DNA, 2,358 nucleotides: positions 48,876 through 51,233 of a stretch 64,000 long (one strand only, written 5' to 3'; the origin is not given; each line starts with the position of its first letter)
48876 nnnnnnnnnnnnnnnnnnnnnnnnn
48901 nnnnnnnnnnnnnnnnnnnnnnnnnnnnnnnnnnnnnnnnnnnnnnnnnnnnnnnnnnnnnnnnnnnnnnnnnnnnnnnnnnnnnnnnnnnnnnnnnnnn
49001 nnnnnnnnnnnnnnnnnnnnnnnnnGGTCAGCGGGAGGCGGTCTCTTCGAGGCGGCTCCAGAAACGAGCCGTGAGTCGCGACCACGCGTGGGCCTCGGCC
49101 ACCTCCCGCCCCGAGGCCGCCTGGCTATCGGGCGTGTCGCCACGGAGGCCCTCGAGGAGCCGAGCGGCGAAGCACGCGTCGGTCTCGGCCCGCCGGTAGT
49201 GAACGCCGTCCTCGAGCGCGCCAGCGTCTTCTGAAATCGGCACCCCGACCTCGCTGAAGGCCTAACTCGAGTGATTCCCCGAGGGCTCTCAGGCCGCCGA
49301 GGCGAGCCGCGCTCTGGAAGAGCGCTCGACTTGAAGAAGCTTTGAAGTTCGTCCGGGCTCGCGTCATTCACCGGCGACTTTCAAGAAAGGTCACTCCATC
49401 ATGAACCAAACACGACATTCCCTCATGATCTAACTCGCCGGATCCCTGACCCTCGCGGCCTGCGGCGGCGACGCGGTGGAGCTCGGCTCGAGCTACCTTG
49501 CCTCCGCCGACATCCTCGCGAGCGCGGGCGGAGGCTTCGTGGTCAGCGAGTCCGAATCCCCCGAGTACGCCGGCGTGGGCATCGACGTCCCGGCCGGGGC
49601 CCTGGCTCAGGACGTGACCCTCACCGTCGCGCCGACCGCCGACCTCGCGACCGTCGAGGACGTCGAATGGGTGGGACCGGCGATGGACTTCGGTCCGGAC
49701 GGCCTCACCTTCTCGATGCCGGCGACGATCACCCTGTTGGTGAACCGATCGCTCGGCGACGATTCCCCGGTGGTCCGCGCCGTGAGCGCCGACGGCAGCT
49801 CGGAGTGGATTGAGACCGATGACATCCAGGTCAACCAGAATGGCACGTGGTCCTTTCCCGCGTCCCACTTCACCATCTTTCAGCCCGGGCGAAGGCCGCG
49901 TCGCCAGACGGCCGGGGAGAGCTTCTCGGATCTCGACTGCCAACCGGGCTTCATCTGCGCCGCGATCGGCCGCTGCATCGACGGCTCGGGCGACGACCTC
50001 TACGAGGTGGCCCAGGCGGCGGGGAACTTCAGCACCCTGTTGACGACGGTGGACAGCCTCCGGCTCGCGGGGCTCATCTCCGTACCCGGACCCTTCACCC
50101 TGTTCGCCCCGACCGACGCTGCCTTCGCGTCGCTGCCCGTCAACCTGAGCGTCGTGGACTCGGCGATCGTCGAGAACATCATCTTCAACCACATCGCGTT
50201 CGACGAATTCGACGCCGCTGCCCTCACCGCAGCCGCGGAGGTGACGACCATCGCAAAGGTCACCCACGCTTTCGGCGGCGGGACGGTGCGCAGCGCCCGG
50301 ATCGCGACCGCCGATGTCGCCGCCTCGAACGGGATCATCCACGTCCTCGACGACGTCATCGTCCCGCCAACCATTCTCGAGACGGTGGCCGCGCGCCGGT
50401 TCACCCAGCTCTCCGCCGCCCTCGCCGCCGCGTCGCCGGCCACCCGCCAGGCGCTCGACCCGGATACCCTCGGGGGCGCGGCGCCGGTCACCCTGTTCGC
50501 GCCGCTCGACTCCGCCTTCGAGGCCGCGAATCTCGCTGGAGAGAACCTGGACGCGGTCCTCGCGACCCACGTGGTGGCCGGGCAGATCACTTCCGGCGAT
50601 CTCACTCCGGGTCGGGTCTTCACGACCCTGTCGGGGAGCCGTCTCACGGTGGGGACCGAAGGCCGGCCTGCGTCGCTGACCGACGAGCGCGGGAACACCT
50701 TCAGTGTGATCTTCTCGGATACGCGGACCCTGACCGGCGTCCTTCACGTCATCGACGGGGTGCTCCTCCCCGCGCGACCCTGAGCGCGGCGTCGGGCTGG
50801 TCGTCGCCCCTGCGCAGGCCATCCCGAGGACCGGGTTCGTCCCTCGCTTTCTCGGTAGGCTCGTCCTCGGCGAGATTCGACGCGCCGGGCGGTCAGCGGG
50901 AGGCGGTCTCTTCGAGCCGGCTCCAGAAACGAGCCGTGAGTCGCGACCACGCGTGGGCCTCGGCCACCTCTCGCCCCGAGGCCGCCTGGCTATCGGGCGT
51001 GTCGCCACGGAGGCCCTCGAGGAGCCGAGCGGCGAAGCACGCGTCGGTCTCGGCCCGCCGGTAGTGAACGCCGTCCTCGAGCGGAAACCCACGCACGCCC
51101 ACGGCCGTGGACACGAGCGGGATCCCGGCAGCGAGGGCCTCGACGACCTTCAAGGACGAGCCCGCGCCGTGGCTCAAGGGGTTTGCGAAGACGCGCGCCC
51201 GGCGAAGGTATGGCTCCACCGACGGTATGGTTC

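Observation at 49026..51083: FAS1 gene bracketed by 193-bp direct repeats of the GT4 gene 3' end (orphan GT4 C-terminal fragment)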

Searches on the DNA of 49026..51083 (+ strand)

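Call 41: search_dna_similar(query=window:49026-51083:+, collection=plasmids, mode=distant, max_rows=8)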
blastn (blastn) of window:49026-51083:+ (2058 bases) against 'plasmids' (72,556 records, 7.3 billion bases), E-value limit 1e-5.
Records with a match: 3; places in all: 3; records where one place covers at least 80% of the query: 0.
Best place of each record, by identity: 80-90% 3.
By first word of the organism name: Rhizobium 2; Sinorhizobium 1.
By predicted mobility (MOB-suite, as given by PLSDB): non-mobilizable 3.
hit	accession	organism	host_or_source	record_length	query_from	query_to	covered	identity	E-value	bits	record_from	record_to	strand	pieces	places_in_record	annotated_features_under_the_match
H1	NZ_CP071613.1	Rhizobium bangladeshense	lentil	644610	1285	1343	3%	83.1%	2e-6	63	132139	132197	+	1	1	fasciclin domain-containing protein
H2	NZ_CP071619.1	Rhizobium bangladeshense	lentil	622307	1285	1343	3%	83.1%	2e-6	63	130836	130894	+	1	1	fasciclin domain-containing protein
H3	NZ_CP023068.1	Sinorhizobium sojae CCBAU 05684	G.max,nodule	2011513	1286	1343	3%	82.8%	7e-6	61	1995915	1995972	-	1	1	record has no annotation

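Call 42: search_dna_similar(query=window:49026-51083:+, collection=phages, mode=distant, max_rows=8)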
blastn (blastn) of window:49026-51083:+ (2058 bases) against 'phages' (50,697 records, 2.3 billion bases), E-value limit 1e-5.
No match.

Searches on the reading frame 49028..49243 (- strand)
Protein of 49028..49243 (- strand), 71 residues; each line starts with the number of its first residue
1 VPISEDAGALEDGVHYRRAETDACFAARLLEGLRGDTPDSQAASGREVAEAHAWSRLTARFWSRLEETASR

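Call 5: search_protein_families(library=pfam, proteins=[window:49028-49243:-], max_evalue=0.01)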
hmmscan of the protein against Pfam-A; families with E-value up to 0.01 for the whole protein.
window:49028-49243:- (71 aa): 0 families

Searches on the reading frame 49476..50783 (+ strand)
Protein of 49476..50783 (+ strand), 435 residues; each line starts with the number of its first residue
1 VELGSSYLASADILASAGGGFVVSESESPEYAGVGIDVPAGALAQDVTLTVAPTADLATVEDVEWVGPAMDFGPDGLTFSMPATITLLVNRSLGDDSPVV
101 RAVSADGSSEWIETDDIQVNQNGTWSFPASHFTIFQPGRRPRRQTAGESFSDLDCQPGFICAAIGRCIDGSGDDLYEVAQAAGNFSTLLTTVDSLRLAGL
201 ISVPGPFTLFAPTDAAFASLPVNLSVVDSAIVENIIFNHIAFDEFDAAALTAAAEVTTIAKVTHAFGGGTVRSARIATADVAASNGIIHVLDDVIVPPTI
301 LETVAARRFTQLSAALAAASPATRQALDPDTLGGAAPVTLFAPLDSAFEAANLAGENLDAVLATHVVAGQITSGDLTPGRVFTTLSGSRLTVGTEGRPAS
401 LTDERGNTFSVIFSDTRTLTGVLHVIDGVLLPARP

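Call 5: search_protein_families(library=pfam, proteins=[window:49476-50783:+], max_evalue=0.01)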
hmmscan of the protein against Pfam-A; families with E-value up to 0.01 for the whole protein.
window:49476-50783:+ (435 aa): 1 family
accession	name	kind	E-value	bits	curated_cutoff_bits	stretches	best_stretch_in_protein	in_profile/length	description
PF02469.27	Fasciclin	-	7.8e-37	126.7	22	2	184-297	2-123/123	Fasciclin domain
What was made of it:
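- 49401..50783 (+): FAS1 (double fasciclin domain) lipoprotein gene, probably recently inactivated. The N-terminus reads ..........-TAA-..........|GG, with the premature stop at 49431-33 (codon 11). The longest uninterrupted ORF (GTG 49476) lacks the signal peptide. Pfam call 5.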

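Call 12: list_cluster_members(proteins=[P0001, window:49476-50783:+, window:49028-49243:-])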
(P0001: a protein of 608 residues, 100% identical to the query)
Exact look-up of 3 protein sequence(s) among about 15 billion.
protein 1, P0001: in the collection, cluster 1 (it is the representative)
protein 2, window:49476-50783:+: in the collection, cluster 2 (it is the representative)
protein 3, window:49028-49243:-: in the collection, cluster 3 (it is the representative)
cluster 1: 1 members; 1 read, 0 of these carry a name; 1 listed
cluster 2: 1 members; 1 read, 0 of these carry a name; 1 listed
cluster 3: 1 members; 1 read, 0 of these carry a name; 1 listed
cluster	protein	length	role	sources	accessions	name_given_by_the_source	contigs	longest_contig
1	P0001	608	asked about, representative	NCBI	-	-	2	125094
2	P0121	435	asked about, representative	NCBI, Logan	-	-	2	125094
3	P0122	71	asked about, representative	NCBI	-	-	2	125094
